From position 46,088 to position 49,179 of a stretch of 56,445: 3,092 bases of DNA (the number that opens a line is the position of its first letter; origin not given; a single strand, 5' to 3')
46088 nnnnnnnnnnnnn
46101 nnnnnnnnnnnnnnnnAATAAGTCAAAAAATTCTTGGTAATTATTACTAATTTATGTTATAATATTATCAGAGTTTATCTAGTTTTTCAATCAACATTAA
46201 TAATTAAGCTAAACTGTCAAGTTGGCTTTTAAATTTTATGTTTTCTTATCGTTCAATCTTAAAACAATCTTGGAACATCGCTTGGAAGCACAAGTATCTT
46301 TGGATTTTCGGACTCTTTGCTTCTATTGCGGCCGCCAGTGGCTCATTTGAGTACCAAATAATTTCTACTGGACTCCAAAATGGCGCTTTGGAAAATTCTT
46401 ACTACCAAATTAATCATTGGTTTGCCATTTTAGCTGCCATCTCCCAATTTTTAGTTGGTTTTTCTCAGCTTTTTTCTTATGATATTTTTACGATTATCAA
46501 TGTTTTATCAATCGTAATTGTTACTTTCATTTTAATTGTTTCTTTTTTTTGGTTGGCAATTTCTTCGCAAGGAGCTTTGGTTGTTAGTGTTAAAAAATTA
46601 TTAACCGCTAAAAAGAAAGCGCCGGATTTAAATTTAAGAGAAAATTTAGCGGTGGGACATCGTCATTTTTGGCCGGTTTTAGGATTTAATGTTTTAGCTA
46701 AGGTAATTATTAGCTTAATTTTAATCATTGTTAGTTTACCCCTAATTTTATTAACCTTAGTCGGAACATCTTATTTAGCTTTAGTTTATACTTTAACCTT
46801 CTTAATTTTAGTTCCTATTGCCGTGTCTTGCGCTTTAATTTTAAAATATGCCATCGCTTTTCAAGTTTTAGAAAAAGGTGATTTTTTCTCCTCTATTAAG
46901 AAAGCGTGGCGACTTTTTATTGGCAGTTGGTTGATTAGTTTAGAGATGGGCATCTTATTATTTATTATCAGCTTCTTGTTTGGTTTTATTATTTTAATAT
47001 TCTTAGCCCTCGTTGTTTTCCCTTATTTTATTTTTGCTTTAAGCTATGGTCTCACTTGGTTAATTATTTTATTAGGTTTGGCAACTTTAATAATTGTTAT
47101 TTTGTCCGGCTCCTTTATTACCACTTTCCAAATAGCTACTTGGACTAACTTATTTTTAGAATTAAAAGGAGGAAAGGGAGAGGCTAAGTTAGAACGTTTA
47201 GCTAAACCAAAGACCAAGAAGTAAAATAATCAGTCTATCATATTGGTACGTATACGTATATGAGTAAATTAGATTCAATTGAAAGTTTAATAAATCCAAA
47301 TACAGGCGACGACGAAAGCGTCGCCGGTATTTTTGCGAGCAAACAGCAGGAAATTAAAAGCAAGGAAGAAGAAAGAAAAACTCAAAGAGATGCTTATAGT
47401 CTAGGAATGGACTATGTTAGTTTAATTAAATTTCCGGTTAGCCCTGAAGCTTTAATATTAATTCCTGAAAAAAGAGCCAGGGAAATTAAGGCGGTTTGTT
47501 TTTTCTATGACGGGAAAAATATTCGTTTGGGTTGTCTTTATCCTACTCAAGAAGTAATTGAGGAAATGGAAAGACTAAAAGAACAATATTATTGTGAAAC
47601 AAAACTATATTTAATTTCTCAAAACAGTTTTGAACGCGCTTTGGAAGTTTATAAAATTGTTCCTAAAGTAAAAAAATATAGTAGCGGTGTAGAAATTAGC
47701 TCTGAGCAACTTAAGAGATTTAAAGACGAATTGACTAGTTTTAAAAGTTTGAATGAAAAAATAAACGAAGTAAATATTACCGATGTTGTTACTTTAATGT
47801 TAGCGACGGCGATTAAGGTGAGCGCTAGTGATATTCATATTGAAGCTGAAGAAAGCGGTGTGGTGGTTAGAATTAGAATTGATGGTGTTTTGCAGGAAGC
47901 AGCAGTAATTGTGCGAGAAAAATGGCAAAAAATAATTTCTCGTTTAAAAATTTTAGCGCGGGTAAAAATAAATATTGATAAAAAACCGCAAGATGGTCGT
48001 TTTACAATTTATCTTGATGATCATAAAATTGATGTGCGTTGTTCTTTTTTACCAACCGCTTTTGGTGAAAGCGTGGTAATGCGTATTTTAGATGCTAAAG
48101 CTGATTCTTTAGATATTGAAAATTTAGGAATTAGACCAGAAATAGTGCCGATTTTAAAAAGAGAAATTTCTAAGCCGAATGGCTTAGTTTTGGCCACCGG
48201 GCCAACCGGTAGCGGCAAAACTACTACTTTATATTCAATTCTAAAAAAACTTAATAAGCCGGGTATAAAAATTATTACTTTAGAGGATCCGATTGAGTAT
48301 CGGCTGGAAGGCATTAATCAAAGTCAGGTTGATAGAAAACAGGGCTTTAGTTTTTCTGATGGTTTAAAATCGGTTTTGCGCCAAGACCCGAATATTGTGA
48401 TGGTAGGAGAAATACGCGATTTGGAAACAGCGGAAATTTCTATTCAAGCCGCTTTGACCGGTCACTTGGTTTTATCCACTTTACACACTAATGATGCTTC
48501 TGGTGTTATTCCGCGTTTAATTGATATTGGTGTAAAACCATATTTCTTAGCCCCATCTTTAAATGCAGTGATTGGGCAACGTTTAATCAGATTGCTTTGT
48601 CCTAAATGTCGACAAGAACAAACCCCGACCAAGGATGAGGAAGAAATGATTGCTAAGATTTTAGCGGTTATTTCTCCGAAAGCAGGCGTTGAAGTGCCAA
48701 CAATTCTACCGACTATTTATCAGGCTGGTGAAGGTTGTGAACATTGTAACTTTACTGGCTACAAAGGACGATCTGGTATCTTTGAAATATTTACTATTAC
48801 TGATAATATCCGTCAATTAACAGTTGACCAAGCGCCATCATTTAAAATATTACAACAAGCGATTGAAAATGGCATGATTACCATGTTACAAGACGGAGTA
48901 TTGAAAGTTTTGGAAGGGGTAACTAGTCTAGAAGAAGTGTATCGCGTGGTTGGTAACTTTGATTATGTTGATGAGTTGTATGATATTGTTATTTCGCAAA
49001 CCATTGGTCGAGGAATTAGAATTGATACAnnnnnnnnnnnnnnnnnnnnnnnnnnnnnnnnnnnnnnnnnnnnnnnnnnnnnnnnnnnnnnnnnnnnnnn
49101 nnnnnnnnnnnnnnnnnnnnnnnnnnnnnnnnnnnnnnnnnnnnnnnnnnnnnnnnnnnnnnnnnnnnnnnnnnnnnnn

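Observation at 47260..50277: Covalently duplicated PilB/GspE secretion ATPase (two intact ATPase modules in one 1005-aa chain)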

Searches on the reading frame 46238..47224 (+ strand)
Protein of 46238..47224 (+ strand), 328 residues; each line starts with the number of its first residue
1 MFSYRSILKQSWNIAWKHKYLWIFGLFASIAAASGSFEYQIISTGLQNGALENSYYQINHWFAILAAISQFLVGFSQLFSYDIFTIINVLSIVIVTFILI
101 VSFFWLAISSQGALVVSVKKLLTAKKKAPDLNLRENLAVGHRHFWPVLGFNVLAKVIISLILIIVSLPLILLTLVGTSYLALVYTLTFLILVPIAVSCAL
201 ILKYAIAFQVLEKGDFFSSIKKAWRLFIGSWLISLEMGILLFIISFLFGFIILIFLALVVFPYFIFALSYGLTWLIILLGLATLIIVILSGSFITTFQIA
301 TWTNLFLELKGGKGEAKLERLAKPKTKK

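Call 3: search_protein_families(library=pfam, proteins=[window:46238-47224:+], max_evalue=0.01)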
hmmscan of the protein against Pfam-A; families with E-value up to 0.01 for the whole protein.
window:46238-47224:+ (328 aa): 0 families

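Call 19: search_protein_families(library=ncbifam, proteins=[window:46238-47221:+], max_evalue=0.01)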
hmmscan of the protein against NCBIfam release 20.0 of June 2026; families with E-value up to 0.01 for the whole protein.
window:46238-47221:+ (328 aa): 0 families

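Call 58: find_homologous_proteins(query=window:46238-47221:+, max_evalue=0.001)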
Query window:46238-47221:+ (328 aa): 287 proteins with E <= 0.001 among 8000 candidates; the best 120 are listed.
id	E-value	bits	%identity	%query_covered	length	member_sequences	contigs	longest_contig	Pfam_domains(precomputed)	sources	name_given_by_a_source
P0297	6.0e-189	645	95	100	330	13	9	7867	-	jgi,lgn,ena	-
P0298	1.7e-175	601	88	100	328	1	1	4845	-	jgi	-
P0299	2.6e-163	561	82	100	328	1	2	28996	-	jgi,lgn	-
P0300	2.8e-121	423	61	99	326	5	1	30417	-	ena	-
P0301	4.6e-120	419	61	99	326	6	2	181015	-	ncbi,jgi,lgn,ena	ncbi:MAG: hypothetical protein WCW61_00705 [Patescibacteria group bacterium]|jgi:hypothetical protei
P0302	2.1e-119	417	62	99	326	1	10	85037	-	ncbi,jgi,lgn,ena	jgi:hypothetical protein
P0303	5.5e-118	412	61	99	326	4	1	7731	-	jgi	-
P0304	2.8e-117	410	60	99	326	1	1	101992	-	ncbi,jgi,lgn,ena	ncbi:MAG: hypothetical protein WCT50_01860 [Patescibacteria group bacterium]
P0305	6.2e-117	409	60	99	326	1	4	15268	-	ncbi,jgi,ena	jgi:hypothetical protein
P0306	1.5e-116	407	59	99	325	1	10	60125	-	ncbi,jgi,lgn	jgi:hypothetical protein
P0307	1.9e-116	407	61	99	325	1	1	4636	-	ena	-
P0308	4.0e-116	406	58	99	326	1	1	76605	-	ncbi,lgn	-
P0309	6.2e-115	402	57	100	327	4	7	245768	-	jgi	jgi:hypothetical protein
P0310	2.0e-113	397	57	99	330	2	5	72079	-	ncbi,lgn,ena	-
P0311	2.3e-108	380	56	99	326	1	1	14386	-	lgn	-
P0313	1.4e-107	378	56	98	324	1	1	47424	PF25231.2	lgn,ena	-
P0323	9.1e-104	365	53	99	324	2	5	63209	PF24400.2,PF25231.2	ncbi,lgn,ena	-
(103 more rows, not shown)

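Call 59: search_protein_families(library=pfam, proteins=[P0323, P0313, window:46238-47221:+], max_evalue=1)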
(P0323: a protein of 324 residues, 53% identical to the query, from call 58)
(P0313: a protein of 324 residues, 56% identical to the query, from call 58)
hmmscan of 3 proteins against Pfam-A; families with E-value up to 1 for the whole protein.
P0323 (324 aa): 2 families
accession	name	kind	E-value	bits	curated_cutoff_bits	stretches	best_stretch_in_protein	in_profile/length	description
PF24400.1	DUF7544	-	1.6e-05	24.7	27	1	128-294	99-267/302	Family of unknown function (DUF7544)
PF04515.18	Choline_transpo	-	0.0033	17.1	26.9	1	178-301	189-314/326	Plasma-membrane choline transporter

P0313 (324 aa): 2 families
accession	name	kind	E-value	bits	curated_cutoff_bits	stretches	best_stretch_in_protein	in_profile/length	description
PF24400.1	DUF7544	-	5.8e-05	22.9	27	1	130-296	101-269/302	Family of unknown function (DUF7544)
PF13197.11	DUF4013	-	0.0015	18.8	26.9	1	102-255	8-162/168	Protein of unknown function (DUF4013)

window:46238-47221:+ (328 aa): 0 families

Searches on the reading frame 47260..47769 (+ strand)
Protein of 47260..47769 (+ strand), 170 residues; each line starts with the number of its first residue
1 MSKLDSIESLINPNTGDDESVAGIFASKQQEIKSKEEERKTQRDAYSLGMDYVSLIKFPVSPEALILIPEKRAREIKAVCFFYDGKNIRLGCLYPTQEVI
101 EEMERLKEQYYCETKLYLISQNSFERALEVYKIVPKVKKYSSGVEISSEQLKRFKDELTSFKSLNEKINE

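Call 19: search_protein_families(library=ncbifam, proteins=[window:47260-47769:+], max_evalue=0.01)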
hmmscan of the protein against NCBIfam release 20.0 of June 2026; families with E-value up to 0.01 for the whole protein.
window:47260-47769:+ (170 aa): 0 families

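Call 59: search_protein_families(library=pfam, proteins=[window:47260-47769:+], max_evalue=1)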
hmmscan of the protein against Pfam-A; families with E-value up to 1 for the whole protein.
window:47260-47769:+ (170 aa): 3 families
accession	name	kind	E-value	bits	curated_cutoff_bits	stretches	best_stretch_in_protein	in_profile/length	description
PF05157.20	MshEN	-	2.1e-05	24.8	23.1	1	48-129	1-81/90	MshEN domain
PF03003.21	Pox_G9-A16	-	0.032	14.4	24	1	86-112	10-36/128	Pox virus entry-fusion-complex G9/A16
PF21616.3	Topo-V_HhH_2_2nd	-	0.22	12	27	1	19-47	25-53/58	Topoisomerase V, second (HhH)2 tandem domain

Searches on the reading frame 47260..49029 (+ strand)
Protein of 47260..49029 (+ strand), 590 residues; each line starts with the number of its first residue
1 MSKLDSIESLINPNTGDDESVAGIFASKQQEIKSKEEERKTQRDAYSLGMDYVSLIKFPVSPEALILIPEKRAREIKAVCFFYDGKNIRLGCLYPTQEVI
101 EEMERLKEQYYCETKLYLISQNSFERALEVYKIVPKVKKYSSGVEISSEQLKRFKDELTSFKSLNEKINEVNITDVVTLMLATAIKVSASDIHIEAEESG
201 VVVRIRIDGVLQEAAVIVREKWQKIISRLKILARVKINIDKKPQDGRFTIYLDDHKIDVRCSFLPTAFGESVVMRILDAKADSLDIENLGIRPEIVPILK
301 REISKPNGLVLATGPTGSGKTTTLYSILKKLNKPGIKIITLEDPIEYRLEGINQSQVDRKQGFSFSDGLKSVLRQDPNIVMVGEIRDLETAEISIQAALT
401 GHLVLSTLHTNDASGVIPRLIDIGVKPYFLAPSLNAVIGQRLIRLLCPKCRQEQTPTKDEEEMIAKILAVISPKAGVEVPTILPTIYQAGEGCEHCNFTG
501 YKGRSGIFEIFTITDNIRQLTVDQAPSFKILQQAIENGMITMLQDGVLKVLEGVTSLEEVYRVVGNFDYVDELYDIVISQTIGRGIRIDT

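Call 72: search_protein_families(library=ncbifam, proteins=[window:47260-49029:+], max_evalue=1e-20)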
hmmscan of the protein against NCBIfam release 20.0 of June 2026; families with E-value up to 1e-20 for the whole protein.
window:47260-49029:+ (590 aa): 8 families
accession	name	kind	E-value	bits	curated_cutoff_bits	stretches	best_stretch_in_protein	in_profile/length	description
TIGR02533.1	type_II_gspE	equivalog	2.5e-146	488.2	630.25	1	100-563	34-485/486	type II secretion system ATPase GspE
TIGR02538.1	type_IV_pilB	equivalog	2.8e-146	488.4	675.65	1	45-564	51-562/564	type IV-A pilus assembly ATPase PilB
NF007755.0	PRK10436.1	equivalog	1.9e-125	419.2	617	1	148-566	60-461/465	type II secretion system protein GspE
NF053534.1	T4PilAsmATPsTfpB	equivalog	8.8e-122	407.4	850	1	113-564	141-582/584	type IV pilus assembly ATPase TfpB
NF041000.1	ATPase_ComGA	equivalog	2e-74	250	300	1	180-444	3-266/267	competence type IV pilus ATPase ComGA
TIGR01420.1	pilT_fam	subfamily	1.4e-54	185.6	319.1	1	180-444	5-269/343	PilT/PilU family type 4a pilus ATPase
TIGR02525.1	plasmid_TraJ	equivalog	9.6e-28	97.2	368.3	1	271-422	119-271/372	plasmid transfer ATPase TraJ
TIGR02524.1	dot_icm_DotB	equivalog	4e-21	75.6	463.3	1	303-421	130-257/358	Dot/Icm type IV secretion system ATPase DotB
